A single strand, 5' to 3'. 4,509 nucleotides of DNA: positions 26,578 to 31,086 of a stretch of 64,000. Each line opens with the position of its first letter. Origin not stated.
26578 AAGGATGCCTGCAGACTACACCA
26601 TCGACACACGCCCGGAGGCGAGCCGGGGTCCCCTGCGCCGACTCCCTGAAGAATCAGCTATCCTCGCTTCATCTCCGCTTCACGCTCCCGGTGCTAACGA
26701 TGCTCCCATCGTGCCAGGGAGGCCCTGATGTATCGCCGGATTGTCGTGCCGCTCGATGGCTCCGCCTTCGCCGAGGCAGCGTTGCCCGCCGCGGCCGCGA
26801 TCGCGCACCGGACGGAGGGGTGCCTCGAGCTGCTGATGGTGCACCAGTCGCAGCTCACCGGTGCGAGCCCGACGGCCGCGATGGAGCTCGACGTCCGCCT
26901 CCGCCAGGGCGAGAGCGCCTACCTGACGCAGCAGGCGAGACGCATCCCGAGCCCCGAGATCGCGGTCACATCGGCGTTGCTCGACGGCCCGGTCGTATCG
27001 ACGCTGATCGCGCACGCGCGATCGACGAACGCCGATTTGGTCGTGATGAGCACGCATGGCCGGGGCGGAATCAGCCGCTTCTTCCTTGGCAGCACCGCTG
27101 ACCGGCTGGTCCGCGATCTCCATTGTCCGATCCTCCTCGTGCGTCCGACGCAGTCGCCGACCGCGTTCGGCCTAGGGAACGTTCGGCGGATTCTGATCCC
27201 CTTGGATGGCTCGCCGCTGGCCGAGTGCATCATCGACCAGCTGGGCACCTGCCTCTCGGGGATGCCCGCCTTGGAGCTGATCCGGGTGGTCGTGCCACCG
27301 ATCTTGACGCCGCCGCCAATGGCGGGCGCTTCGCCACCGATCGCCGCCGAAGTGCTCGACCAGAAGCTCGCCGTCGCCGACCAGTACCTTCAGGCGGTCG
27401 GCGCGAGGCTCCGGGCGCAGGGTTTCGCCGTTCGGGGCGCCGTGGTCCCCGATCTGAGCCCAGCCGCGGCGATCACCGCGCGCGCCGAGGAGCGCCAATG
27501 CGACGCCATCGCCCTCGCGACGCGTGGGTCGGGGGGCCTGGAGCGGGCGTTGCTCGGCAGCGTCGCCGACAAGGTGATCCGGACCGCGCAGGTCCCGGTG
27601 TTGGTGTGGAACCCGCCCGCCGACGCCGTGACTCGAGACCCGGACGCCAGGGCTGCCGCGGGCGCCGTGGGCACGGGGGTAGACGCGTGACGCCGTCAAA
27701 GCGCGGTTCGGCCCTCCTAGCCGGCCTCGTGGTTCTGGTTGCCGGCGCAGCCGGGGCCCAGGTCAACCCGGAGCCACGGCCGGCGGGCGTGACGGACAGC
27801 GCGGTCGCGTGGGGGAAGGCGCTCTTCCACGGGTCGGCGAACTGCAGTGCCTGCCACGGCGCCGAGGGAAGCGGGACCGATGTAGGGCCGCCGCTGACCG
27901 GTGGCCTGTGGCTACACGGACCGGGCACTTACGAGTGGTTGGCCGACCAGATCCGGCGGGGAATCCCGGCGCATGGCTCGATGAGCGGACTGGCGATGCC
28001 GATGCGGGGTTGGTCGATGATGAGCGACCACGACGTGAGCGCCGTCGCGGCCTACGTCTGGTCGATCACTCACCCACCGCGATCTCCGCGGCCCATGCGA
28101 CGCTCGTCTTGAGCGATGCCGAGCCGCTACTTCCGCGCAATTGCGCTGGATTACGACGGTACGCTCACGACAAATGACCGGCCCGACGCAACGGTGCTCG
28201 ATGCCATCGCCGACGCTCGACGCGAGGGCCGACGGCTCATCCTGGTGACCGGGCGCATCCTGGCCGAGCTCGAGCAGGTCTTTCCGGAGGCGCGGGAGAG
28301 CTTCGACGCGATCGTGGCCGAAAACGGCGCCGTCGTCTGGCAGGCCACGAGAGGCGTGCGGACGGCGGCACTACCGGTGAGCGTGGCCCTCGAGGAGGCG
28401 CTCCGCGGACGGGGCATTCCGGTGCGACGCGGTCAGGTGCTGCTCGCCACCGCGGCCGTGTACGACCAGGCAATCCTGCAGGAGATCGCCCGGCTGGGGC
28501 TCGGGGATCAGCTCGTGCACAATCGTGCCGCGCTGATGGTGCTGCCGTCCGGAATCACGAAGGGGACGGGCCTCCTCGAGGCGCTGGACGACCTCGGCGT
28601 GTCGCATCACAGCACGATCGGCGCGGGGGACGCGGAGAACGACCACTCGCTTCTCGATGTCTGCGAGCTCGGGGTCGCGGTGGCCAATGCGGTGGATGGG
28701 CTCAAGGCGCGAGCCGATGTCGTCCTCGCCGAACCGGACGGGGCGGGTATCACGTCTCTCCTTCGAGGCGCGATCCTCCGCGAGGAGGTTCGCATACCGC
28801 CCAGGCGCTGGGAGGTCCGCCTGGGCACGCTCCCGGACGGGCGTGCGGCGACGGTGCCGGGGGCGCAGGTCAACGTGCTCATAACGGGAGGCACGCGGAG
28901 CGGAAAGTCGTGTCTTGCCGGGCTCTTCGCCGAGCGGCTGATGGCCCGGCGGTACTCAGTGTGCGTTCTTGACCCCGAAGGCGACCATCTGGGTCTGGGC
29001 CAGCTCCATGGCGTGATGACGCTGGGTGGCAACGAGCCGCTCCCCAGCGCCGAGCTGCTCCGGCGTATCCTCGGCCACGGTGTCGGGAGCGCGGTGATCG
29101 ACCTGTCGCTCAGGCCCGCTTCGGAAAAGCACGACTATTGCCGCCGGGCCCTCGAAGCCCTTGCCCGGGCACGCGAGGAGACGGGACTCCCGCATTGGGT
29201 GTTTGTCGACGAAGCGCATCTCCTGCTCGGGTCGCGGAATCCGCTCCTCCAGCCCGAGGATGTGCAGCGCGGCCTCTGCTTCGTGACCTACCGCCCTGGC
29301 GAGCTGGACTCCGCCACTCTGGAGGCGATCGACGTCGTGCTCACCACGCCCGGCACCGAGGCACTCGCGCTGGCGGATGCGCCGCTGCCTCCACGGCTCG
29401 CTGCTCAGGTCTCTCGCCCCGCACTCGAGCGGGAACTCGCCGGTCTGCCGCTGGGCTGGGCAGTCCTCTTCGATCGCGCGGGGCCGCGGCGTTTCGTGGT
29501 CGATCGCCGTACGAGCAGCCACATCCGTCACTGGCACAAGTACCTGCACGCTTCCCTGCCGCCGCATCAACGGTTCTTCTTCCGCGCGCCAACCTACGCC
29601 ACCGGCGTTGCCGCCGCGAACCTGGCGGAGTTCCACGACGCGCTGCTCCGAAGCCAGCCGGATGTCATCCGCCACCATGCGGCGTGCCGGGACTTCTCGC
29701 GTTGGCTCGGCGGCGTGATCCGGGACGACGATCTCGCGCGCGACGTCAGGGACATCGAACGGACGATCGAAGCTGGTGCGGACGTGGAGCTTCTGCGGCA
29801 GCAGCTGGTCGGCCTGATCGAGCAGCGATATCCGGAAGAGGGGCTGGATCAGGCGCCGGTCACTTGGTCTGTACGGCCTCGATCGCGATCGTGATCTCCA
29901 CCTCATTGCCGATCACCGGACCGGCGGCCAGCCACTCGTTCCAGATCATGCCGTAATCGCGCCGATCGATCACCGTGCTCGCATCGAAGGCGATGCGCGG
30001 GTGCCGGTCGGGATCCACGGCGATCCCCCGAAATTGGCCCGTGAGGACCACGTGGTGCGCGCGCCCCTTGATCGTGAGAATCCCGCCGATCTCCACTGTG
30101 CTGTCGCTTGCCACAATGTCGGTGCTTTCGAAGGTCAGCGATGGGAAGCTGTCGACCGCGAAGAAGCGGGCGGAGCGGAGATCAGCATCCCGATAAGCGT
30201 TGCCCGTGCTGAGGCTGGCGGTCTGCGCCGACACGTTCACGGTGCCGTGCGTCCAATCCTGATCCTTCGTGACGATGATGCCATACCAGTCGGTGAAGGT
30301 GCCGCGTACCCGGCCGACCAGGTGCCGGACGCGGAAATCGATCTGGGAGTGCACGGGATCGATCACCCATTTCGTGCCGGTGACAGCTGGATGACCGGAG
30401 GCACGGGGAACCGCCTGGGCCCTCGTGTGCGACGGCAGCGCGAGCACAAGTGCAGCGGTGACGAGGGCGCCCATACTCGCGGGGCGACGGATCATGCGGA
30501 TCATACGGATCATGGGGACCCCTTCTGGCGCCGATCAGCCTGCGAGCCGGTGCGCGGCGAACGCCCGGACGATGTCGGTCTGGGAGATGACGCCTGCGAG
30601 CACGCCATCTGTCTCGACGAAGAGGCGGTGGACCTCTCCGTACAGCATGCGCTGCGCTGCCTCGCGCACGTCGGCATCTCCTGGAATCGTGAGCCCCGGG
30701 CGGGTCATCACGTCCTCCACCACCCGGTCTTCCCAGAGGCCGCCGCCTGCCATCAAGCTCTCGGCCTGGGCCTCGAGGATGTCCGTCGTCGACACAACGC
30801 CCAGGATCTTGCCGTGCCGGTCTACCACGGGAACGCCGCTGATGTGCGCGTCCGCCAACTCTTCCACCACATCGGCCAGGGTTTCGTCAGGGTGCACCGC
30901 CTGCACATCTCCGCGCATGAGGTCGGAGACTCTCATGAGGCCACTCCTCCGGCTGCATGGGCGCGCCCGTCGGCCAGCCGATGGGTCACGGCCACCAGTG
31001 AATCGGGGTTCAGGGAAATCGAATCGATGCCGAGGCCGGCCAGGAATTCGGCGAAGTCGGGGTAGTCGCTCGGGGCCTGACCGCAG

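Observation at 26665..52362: CTTCA pentamers phased at exactly 11 bp upstream of most stress transcription units - candidate operator of an unidentified regulator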

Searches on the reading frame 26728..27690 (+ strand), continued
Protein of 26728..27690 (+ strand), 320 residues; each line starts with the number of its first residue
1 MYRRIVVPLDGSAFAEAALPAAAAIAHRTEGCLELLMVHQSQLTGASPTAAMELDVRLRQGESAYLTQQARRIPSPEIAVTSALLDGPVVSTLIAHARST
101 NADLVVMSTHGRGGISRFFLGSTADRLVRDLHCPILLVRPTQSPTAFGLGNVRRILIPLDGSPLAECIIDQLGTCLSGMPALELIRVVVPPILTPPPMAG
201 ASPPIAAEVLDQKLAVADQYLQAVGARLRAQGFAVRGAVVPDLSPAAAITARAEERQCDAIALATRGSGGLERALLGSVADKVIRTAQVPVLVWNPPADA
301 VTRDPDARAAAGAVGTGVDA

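Call 46: search_solved_structures(query=L086:17109-18347:-, max_evalue=1e-30, show_alignments=3)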
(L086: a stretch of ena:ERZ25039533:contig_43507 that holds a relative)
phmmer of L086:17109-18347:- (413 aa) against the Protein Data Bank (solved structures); distinct sequences matched with E-value up to 1e-30: 5.
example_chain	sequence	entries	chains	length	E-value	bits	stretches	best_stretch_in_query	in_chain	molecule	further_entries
2vzw_A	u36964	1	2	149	1.7e-45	158.9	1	32-178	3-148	PROBABLE HISTIDINE KINASE RESPONSE REGULATOR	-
2y8h_A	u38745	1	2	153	9.2e-38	133.4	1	31-177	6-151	TWO COMPONENT SENSOR HISTIDINE KINASE DEVS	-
2y79_A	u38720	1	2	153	5.8e-37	130.8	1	31-177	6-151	REDOX SENSOR HISTIDINE KINASE RESPONSE REGULATOR DEVS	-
4ynr_A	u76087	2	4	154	7.4e-37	130.4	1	29-177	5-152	Redox sensor histidine kinase response regulator DevS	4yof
2w3d_A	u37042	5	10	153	1.1e-36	129.9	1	31-177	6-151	TWO COMPONENT SENSOR HISTIDINE KINASE DEVS (GAF FAMILY PROTEIN)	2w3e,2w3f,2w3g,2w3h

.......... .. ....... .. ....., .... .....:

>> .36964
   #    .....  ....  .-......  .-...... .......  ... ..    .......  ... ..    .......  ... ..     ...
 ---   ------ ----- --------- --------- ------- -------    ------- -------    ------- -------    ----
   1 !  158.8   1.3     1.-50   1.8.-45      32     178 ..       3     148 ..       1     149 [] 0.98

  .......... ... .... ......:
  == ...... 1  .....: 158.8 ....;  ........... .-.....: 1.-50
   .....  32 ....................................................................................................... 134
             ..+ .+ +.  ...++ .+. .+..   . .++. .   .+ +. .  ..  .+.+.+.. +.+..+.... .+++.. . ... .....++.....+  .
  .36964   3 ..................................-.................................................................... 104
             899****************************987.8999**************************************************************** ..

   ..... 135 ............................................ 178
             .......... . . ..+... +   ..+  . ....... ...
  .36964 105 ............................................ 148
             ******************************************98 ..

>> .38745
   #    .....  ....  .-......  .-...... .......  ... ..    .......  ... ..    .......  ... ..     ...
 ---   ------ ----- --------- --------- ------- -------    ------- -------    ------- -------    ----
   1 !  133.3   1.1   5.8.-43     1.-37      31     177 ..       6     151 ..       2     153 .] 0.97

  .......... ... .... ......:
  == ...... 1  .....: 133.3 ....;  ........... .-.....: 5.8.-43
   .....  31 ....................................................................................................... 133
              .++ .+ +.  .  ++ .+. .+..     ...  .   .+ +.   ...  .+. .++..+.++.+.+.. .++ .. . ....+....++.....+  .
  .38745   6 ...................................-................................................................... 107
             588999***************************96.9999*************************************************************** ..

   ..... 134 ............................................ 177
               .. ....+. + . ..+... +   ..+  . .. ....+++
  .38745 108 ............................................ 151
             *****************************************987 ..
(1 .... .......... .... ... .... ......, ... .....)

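Call 61: list_cluster_members(proteins=[L086:16353-17048:-, L086:17109-18347:-])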
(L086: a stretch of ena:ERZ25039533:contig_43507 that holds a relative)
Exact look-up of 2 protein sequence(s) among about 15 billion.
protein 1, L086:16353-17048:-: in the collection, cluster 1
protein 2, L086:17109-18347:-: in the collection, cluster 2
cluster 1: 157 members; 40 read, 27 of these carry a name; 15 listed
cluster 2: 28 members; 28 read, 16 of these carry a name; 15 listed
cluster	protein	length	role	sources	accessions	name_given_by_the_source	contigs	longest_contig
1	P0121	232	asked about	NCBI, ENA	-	-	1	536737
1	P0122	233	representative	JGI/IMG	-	two-component system copper resistance phosphate regulon response regulator CusR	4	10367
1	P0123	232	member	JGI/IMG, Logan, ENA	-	two-component system copper resistance phosphate regulon response regulator CusR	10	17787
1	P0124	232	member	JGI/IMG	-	DNA-binding response OmpR family regulator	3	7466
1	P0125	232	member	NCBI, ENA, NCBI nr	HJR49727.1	MAG TPA: response regulator transcription factor [Gemmatimonadales bacterium] | response regulator transcription factor [Gemmatimonadales bacterium]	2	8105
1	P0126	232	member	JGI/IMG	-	two-component system copper resistance phosphate regulon response regulator CusR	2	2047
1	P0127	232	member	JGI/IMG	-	two-component system copper resistance phosphate regulon response regulator CusR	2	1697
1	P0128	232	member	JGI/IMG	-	two-component system copper resistance phosphate regulon response regulator CusR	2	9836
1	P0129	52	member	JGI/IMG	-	two-component system OmpR family response regulator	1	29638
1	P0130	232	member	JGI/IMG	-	DNA-binding response OmpR family regulator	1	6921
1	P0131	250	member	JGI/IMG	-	DNA-binding response OmpR family regulator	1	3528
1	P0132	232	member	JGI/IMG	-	DNA-binding response OmpR family regulator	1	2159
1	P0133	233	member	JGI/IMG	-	two-component system copper resistance phosphate regulon response regulator CusR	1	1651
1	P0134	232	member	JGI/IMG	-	DNA-binding response OmpR family regulator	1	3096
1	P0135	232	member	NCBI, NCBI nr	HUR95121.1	MAG TPA: response regulator transcription factor [Gemmatimonadales bacterium] | response regulator transcription factor [Gemmatimonadales bacterium]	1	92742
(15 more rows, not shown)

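Call 73: find_encoding_contigs(protein=P0135, flank=10000, max_places=2)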
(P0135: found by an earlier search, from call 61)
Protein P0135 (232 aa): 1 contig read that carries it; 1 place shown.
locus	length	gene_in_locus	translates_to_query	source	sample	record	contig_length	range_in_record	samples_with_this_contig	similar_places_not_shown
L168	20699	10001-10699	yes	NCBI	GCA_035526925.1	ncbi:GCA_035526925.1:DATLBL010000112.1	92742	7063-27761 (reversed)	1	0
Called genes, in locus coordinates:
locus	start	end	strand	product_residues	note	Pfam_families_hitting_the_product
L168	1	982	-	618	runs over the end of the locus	PF01182:Glucosamine_iso, PF02585:PIG-L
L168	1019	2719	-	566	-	PF13667:ThiC-associated, PF01964:ThiC_Rad_SAM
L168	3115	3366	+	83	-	-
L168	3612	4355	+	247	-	PF01507:PAPS_reduct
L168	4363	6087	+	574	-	PF03460:NIR_SIR_ferr, PF01077:NIR_SIR, PF03460:NIR_SIR_ferr, PF01077:NIR_SIR (weak)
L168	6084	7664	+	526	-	PF01903:CbiX, PF06180:CbiK (faint), PF01903:CbiX, PF00590:TP_methylase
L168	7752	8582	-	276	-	PF00582:Usp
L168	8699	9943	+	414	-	PF01590:GAF, PF13185:GAF_2, PF00512:HisKA, PF02518:HATPase_c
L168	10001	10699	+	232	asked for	PF00072:Response_reg, PF00486:Trans_reg_C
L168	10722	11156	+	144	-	-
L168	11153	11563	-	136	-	-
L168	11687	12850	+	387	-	PF07732:Cu-oxidase_3, PF00394:Cu-oxidase, PF07731:Cu-oxidase_2, PF07732:Cu-oxidase_3 (weak)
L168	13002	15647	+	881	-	PF13620:CarboxypepD_reg, PF13715:CarbopepD_reg_2, PF07715:Plug, PF00593:TonB_dep_Rec_b-barrel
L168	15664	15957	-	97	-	PF03795:YCII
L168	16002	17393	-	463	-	PF17767:NAPRTase_N, PF04095:NAPRTase (weak), PF17956:NAPRTase_C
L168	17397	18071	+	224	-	-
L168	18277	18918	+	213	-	PF00072:Response_reg (weak), PF00196:GerE, PF08281:Sigma70_r4_2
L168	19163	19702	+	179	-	-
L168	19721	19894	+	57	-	-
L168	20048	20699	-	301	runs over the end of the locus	PF00196:GerE, PF08281:Sigma70_r4_2 (weak), PF13384:HTH_23 (weak)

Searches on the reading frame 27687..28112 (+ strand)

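Call 8: search_protein_families(library=pfam, proteins=[window:27687-28112:+])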
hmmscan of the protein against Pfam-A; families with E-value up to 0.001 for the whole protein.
window:27687-28112:+ (141 aa): 2 families
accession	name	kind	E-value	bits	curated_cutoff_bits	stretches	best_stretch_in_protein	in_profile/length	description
PF13442.11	Cytochrome_CBB3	-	3.7e-10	40.4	27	1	43-124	6-68/68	Cytochrome C oxidase, cbb3-type, subunit III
PF00034.26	Cytochrom_C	-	5.3e-10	40.9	21.3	1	41-127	2-89/90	Cytochrome c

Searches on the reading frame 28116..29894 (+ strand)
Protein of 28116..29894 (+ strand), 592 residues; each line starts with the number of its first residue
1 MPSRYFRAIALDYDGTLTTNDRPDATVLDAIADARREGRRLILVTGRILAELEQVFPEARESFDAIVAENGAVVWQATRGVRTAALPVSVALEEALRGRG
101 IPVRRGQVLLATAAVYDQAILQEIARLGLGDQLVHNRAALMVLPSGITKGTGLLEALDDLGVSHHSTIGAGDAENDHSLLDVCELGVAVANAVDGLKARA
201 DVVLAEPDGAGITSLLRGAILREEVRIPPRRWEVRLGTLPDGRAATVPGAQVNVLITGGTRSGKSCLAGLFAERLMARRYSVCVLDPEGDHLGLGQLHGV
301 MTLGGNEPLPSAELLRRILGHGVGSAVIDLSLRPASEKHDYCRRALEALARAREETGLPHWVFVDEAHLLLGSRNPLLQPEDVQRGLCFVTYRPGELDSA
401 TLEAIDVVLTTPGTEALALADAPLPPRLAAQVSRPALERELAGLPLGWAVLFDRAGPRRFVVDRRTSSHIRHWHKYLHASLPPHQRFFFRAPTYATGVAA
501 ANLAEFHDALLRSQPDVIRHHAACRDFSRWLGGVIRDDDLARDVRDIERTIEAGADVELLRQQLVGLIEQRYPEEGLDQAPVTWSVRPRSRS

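Call 8: search_protein_families(library=pfam, proteins=[window:28116-29894:+])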
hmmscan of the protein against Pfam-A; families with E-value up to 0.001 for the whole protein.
window:28116-29894:+ (592 aa): 4 families
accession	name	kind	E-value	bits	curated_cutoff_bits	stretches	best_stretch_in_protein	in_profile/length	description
PF08282.18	Hydrolase_3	-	8.4e-24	85.1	20.9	2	138-213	177-252/255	haloacid dehalogenase-like hydrolase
PF05116.19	S6PP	-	1.7e-07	31.5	20.3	0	135-194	152-211/247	Sucrose-6F-phosphate phosphohydrolase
PF00702.32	Hydrolase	-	9.1e-07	29.9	26.4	1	7-176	2-183/191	haloacid dehalogenase-like hydrolase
PF19027.5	DUF5752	-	2e-05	24.4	23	1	494-575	14-106/208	Family of unknown function (DUF5752)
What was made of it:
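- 26728..29894 (+): Target unit: tandem USP, cytochrome c, HAD/DUF5752 protein. Pfam, call 8.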

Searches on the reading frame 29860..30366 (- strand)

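Call 8: search_protein_families(library=pfam, proteins=[window:29860-30366:-])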
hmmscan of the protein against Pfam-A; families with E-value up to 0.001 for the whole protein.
window:29860-30366:- (168 aa): 1 family
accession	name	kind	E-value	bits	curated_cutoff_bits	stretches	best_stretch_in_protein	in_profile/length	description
PF04264.18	YceI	-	3.9e-38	131.6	23.7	1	2-164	3-150/150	YceI-like domain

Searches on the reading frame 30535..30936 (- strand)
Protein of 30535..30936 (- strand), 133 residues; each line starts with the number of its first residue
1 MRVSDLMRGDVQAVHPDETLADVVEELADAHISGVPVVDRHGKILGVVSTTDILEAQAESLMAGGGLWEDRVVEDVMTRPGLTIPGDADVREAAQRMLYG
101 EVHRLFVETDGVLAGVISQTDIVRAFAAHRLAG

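Call 8: search_protein_families(library=pfam, proteins=[window:30535-30936:-])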
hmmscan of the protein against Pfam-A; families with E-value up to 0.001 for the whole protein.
window:30535-30936:- (133 aa): 1 family
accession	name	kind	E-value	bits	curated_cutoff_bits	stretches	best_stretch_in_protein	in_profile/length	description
PF00571.33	CBS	-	1.4e-29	102.6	24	2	3-58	1-56/57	CBS domain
